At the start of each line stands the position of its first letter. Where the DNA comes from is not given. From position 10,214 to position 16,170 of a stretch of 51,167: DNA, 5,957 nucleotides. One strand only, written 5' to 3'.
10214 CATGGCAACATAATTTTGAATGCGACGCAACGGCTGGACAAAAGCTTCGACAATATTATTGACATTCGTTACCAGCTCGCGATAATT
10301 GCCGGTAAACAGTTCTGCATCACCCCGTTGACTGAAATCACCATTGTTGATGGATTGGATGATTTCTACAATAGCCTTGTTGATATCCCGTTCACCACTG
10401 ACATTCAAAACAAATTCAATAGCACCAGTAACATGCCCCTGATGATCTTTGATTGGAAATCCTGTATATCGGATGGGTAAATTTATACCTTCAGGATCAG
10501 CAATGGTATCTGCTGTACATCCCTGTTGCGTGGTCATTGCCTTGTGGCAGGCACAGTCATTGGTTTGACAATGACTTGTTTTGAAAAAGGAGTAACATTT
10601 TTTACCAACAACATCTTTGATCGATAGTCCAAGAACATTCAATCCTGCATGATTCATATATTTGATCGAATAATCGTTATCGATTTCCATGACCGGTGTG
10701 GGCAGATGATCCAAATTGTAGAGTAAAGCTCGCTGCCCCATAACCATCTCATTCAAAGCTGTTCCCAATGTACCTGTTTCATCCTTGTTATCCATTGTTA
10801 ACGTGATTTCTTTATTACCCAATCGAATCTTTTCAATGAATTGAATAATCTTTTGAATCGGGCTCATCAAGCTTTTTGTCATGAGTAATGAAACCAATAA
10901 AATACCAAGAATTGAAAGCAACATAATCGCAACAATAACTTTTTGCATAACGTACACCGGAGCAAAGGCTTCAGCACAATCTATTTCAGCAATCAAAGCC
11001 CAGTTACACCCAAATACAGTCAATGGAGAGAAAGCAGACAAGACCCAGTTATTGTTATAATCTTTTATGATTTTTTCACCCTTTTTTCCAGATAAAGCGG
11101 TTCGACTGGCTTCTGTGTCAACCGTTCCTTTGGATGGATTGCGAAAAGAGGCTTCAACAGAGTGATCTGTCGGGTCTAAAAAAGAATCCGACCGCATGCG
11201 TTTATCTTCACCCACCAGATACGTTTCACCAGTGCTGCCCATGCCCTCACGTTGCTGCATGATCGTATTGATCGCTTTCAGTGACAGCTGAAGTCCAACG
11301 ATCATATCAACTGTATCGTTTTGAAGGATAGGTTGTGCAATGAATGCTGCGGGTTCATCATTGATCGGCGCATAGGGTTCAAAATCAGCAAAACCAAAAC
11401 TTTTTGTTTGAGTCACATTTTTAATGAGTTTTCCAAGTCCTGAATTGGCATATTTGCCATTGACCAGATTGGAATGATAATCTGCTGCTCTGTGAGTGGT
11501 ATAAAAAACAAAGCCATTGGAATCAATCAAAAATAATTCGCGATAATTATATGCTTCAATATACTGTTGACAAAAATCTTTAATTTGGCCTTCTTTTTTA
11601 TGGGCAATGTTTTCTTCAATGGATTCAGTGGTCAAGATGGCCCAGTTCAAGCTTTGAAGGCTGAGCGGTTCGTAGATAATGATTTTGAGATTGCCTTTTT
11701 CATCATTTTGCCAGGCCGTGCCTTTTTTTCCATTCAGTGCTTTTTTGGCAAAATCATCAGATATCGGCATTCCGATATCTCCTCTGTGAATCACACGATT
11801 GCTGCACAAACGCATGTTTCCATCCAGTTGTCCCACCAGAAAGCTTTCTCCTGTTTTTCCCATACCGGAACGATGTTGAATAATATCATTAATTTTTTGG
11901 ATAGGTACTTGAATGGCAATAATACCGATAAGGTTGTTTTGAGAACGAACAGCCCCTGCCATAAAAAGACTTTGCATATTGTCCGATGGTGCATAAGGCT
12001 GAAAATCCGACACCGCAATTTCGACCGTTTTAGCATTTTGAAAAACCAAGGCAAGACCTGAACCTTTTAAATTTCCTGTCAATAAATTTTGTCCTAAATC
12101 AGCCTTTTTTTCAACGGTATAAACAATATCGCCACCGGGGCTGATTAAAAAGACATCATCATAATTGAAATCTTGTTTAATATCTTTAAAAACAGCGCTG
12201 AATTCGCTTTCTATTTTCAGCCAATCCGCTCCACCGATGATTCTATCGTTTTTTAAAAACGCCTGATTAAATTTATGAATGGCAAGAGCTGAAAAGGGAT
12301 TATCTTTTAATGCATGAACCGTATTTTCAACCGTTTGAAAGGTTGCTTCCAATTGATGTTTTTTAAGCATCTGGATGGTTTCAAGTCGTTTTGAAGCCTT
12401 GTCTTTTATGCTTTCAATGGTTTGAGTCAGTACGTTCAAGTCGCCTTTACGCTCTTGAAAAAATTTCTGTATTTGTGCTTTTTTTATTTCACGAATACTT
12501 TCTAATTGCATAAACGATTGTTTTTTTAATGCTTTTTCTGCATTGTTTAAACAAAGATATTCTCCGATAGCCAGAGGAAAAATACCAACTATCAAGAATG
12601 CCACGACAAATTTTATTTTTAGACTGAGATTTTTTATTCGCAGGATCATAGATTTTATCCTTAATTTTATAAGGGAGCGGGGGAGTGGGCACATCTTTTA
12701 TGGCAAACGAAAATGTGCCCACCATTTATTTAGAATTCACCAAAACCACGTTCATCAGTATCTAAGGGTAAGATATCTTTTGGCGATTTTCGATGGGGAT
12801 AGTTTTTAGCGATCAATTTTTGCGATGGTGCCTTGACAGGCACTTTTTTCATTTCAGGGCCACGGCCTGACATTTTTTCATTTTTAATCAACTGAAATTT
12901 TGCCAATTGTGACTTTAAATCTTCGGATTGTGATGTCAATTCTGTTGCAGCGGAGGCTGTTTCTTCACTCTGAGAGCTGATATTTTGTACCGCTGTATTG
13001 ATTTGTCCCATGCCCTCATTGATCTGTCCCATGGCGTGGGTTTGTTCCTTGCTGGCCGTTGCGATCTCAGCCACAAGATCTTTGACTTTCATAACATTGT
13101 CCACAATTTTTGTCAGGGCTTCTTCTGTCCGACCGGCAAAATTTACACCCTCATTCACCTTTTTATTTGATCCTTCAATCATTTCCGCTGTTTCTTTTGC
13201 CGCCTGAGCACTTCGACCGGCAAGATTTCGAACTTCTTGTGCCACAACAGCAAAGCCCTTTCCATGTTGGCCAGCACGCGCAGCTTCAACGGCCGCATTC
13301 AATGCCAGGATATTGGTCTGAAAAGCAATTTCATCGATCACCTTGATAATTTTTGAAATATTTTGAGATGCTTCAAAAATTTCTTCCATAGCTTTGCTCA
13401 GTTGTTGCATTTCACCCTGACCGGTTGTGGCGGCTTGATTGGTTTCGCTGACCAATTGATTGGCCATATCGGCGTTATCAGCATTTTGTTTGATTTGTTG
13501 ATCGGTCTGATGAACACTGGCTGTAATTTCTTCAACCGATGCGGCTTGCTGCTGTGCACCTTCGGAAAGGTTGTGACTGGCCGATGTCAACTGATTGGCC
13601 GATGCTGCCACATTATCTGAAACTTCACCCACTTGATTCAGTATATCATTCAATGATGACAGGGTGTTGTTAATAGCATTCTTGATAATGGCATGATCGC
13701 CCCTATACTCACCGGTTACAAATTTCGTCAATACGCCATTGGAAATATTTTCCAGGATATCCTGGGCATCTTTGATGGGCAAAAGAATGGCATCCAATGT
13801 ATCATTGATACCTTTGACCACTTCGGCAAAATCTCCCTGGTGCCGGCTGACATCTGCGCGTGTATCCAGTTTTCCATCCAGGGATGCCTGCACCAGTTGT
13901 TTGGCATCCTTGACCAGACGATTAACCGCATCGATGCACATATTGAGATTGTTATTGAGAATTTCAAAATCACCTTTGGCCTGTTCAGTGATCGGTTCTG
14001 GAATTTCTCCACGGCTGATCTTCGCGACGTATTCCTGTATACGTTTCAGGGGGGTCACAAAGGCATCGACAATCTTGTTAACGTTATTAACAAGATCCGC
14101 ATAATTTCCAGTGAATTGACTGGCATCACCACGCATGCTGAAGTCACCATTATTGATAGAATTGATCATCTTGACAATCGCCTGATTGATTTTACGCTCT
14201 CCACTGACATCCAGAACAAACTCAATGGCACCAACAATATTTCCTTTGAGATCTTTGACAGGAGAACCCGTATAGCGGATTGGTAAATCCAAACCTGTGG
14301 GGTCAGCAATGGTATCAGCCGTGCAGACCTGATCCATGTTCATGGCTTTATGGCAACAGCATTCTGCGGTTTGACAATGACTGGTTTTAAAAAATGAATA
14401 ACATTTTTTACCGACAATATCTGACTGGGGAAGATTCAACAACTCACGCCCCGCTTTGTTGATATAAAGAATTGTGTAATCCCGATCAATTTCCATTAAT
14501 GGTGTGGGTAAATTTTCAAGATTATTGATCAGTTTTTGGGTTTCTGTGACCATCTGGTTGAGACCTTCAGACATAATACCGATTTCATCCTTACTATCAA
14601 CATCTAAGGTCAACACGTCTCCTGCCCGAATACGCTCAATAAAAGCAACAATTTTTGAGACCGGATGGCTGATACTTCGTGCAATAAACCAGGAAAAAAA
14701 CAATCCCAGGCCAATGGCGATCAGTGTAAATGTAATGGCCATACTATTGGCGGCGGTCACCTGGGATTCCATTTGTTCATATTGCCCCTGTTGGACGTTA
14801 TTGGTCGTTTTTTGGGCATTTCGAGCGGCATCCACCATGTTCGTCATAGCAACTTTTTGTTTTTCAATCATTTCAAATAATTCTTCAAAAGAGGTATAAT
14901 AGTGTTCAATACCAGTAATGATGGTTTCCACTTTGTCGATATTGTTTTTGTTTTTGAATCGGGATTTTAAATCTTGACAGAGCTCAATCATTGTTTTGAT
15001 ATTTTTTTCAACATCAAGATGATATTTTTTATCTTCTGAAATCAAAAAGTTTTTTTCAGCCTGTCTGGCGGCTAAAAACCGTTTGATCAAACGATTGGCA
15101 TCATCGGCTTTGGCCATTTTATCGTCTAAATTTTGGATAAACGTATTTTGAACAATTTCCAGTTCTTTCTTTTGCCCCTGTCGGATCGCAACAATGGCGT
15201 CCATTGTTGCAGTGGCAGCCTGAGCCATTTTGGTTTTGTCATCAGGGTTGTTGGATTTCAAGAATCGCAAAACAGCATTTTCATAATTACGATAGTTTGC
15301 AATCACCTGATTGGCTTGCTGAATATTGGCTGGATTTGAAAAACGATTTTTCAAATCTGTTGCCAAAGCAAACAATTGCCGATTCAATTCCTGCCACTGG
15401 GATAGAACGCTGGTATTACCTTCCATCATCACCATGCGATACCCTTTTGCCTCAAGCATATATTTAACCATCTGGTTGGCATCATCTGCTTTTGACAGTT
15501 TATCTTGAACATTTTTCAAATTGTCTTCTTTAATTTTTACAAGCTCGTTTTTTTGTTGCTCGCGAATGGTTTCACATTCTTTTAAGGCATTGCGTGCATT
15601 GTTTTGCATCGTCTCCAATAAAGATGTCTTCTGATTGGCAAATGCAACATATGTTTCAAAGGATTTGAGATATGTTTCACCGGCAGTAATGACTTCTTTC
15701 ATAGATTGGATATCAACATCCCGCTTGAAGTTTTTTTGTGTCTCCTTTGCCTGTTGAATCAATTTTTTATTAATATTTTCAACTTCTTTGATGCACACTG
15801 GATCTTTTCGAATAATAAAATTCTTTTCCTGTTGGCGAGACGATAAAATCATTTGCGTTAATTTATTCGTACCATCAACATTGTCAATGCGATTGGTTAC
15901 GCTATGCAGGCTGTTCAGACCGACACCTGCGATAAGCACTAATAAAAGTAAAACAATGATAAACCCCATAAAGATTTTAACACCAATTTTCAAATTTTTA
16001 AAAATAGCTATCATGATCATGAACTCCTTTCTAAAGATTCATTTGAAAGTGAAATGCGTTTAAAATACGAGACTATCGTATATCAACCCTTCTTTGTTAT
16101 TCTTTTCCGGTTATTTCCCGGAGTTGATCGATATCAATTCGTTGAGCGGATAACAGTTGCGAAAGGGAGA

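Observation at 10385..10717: Cysteine/histidine-rich cytoplasmic PAS module shared by both chemoreceptors and the neighbouring sigma-54 activator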

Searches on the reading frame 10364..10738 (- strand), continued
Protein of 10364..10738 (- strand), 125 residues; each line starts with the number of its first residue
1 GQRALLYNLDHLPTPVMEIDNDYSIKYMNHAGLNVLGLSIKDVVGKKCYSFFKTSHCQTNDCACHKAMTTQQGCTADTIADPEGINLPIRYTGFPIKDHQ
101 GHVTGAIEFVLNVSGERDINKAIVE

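Call 75: find_homologous_proteins(query=A5, max_evalue=1e-10)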
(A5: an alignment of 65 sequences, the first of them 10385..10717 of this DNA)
Query A5 (65 sequences) (111 aa, profile of the alignment): 4 proteins with E <= 1e-10 among 368 candidates.
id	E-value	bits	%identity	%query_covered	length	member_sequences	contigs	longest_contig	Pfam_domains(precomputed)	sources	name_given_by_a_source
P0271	5.9e-40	153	47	97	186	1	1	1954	PF13426.14,PF08448.17,PF18947.6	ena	-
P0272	1.1e-33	133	57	78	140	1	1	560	PF13426.14,PF08448.17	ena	-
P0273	6.8e-26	108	47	66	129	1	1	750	PF08448.17,PF00989.32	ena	-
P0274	3.7e-23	99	53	58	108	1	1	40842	PF13426.14,PF08448.17,PF00989.32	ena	-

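Call 77: search_protein_families(library=pfam, proteins=[P0081, P0089, P0129, P0010], max_evalue=0.000001)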
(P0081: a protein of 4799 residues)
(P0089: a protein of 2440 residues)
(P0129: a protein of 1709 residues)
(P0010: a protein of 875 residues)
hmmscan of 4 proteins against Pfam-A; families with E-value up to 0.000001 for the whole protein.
P0081 (4799 aa): 18 families
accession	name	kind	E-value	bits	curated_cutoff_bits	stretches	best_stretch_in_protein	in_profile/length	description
PF00989.32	PAS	-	0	2494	22.6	32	3555-3666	2-113/113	PAS fold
PF08448.16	PAS_4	-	0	1446.9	23.1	30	1909-2018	2-109/110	PAS fold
PF13426.13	PAS_9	-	0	1300.1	27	30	2041-2143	3-103/103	PAS domain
PF08447.18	PAS_3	-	0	1050.8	25.6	29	2053-2137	3-88/89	PAS fold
PF13188.13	PAS_8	-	5e-150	483.5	21.8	0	1523-1566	3-43/65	PAS domain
PF24820.1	Diguanyl_cycl_sensor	-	3.1e-107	352.5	28.1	0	1911-1969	5-63/109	Diguanylate cyclase-like sensor domain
PF02518.31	HATPase_c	-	1.5e-23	83.8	26.4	1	4307-4434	1-109/111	Histidine kinase-, DNA gyrase B-, and HSP90-like ATPase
PF00072.30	Response_reg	-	1.5e-21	77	30.2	1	4560-4669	1-110/111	Response regulator receiver domain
PF24674.1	MACPF_SNTX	-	1.7e-21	77.1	27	0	1374-1403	163-192/301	SNTX, MACPF/CDC-like domain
PF11385.13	DUF3189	-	1.7e-19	70.5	23.2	0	2144-2216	69-141/147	Protein of unknown function (DUF3189)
PF02984.24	Cyclin_C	-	1.1e-17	64.6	22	0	1669-1688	60-79/119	Cyclin, C-terminal domain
PF18293.6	Caprin-1_dimer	-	6e-17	62.7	27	0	1380-1418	67-104/116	Caprin-1 dimerization domain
PF16081.10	Phage_holin_7_1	-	1.3e-15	58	27.8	0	739-768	77-106/121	Mycobacterial 2 TMS Phage Holin (M2 Hol) Family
PF00512.31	HisKA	-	7.7e-15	55.1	26.9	1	4190-4253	2-65/66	His Kinase A (phospho-acceptor) domain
PF19635.4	DUF6138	-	1.4e-12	47.6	25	0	647-711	59-122/551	Family of unknown function (DUF6138)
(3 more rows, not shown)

P0089 (2440 aa): 11 families
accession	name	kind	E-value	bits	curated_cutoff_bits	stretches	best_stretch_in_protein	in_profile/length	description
PF18947.5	HAMP_2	-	1.3e-248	803.9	24.3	8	533-599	1-67/67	HAMP domain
PF00072.30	Response_reg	-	7.1e-50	168.3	30.2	2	2101-2211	1-109/111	Response regulator receiver domain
PF18575.6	HAMP_N3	-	2.9e-38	129.6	25.7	3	376-415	3-42/43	HAMP N-terminal domain 3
PF02518.31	HATPase_c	-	1.9e-27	96.3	26.4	1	1811-1930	1-110/111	Histidine kinase-, DNA gyrase B-, and HSP90-like ATPase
PF00672.30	HAMP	-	2.4e-22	79.4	25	0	1229-1274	6-51/53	HAMP domain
PF08448.16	PAS_4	-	2e-19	70.3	23.1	2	830-933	3-106/110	PAS fold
PF00512.31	HisKA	-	2.2e-19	69.7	26.9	1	1699-1764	1-66/66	His Kinase A (phospho-acceptor) domain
PF13426.13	PAS_9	-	5.5e-14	52.7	27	0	837-934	6-103/103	PAS domain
PF00989.32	PAS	-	9.3e-11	42.2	22.6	0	1501-1549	6-51/113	PAS fold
PF12729.13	4HB_MCP_1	-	2.1e-10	40.9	27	1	4-198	1-178/181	Four helix bundle sensory module for signal transduction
PF01627.28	Hpt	-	5.1e-08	33.5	24.6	1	2267-2345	3-81/84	Hpt domain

P0129 (1709 aa): 10 families
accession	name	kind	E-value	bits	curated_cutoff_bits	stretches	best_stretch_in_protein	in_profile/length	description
PF08448.16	PAS_4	-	1.5e-145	476.3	23.1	9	382-491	2-110/110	PAS fold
PF13426.13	PAS_9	-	4.1e-141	461.1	27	7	386-488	2-103/103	PAS domain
PF00989.32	PAS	-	1.2e-95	315.7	22.6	6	1235-1343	3-113/113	PAS fold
PF13188.13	PAS_8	-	3.6e-72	236.5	21.8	1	748-798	4-51/65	PAS domain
PF08447.18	PAS_3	-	2.8e-68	226.6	25.6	3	35-109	3-80/89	PAS fold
PF02518.31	HATPase_c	-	5.1e-26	91.7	26.4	1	1593-1700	4-110/111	Histidine kinase-, DNA gyrase B-, and HSP90-like ATPase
PF12860.13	PAS_7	-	7.9e-19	68.3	27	0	1240-1351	2-115/115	PAS fold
PF00512.31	HisKA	-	8.5e-15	55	26.9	1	1485-1547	3-65/66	His Kinase A (phospho-acceptor) domain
PF13596.12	PAS_10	-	9.2e-11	42.8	22.1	0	1237-1344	3-106/106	PAS domain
PF24820.1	Diguanyl_cycl_sensor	-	3.3e-10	40.3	28.1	0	995-1079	2-94/109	Diguanylate cyclase-like sensor domain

P0010 (875 aa): 8 families
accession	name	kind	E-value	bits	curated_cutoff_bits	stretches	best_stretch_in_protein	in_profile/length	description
PF08448.16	PAS_4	-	1.9e-43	147.6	23.1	3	379-486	1-109/110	PAS fold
PF13426.13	PAS_9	-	4.2e-37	127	27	3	624-723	2-102/103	PAS domain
PF00989.32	PAS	-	1.7e-22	80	22.6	1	497-596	5-107/113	PAS fold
PF00672.30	HAMP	-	2.4e-17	63.4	25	1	315-366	1-52/53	HAMP domain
PF13188.13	PAS_8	-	4.7e-16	58.5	21.8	0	619-670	7-55/65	PAS domain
PF13596.12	PAS_10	-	6.5e-15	56.1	22.1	0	499-603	5-106/106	PAS domain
PF12729.13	4HB_MCP_1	-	3.4e-08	33.7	27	1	2-92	1-96/181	Four helix bundle sensory module for signal transduction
PF24820.1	Diguanyl_cycl_sensor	-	2.6e-07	31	28.1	0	502-540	5-43/109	Diguanylate cyclase-like sensor domain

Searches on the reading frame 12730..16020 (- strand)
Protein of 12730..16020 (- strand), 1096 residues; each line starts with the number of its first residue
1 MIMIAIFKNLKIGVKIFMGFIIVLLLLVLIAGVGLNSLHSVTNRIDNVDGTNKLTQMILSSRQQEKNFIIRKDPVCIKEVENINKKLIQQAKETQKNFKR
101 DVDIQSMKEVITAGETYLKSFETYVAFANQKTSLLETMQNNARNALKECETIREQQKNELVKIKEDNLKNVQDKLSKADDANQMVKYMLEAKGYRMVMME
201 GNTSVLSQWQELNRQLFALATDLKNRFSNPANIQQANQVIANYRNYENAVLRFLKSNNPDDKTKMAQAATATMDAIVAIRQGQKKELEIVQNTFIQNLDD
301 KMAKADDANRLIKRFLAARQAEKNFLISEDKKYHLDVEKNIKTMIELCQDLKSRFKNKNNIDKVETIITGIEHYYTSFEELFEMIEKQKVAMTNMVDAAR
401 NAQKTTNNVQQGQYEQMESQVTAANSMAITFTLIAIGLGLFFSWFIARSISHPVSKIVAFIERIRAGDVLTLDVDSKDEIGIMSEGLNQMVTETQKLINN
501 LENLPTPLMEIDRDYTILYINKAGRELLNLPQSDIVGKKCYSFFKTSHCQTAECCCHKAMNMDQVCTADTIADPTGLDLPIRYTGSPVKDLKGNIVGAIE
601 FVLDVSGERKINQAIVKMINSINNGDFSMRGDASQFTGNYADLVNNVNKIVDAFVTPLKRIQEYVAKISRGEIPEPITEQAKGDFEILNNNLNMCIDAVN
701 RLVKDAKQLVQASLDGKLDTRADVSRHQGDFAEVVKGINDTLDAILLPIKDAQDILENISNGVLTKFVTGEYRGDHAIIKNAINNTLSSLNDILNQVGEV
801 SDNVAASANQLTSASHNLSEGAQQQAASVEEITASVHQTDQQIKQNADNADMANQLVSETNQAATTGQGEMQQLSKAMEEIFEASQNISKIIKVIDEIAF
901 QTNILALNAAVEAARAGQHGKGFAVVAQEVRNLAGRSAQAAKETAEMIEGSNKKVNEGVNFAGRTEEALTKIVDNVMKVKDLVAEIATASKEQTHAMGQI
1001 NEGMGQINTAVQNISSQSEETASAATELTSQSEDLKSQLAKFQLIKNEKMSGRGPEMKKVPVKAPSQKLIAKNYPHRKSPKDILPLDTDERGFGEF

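Call 6: search_protein_families(library=pfam, proteins=[window:12730-16020:-], max_evalue=0.1)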
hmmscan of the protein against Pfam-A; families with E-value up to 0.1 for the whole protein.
window:12730-16020:- (1096 aa): 10 families
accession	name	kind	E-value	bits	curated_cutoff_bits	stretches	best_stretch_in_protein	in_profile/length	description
PF00015.26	MCPsignal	-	8.7e-49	166.1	34.6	1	855-1009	2-170/172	Methyl-accepting chemotaxis protein (MCP) signalling domain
PF18947.5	HAMP_2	-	9.3e-45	150.9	24.3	2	635-700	1-66/67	HAMP domain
PF08448.16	PAS_4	-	4.4e-13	49.9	23.1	1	501-609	1-109/110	PAS fold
PF16591.11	HBM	-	4.5e-13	49.7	29.8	2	300-421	9-131/254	Helical bimodular sensor domain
PF00672.30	HAMP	-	5.7e-13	49.4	25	1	445-494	1-51/53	HAMP domain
PF13426.13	PAS_9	-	1.1e-09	38.9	27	1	507-606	3-102/103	PAS domain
PF00989.32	PAS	-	4e-08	33.7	22.6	1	501-604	7-112/113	PAS fold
PF13188.13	PAS_8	-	0.00047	20.4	21.8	1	501-541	7-44/65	PAS domain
PF06103.16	DUF948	-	0.0024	18.4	37.2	1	780-845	21-86/89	Bacterial protein of unknown function (DUF948)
PF13596.12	PAS_10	-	0.0072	17.4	22.1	0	501-605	5-105/106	PAS domain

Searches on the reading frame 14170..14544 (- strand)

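Call 73: search_protein_families(library=ncbifam, proteins=[window:14170-14544:-], max_evalue=0.01)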
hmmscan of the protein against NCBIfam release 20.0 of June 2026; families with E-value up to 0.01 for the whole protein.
window:14170-14544:- (125 aa): 6 families
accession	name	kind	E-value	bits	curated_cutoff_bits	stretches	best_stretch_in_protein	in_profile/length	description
TIGR00229.1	sensory_box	domain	1.6e-06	28.2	22.9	1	9-122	11-125/126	PAS domain S-box protein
NF008468.0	PRK11360.1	equivalog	1.6e-06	26.8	646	1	9-122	274-386/616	two-component system sensor histidine kinase AtoS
NF041847.1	transduc_aer2_vibrio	equivalog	0.00013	20.3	1200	1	3-83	38-115/804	aerotaxis transducer Aer2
NF033092.0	HK_WalK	equivalog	0.00021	20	725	1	1-121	256-370/594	cell wall metabolism sensor histidine kinase WalK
NF008467.0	PRK11359.1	equivalog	0.0025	15.8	857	1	3-121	136-256/800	oxygen-sensing cyclic-di-GMP phosphodiesterase DosP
NF046044.1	PnpS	equivalog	0.004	16.2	400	1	3-121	55-168/390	two-component system histidine kinase PnpS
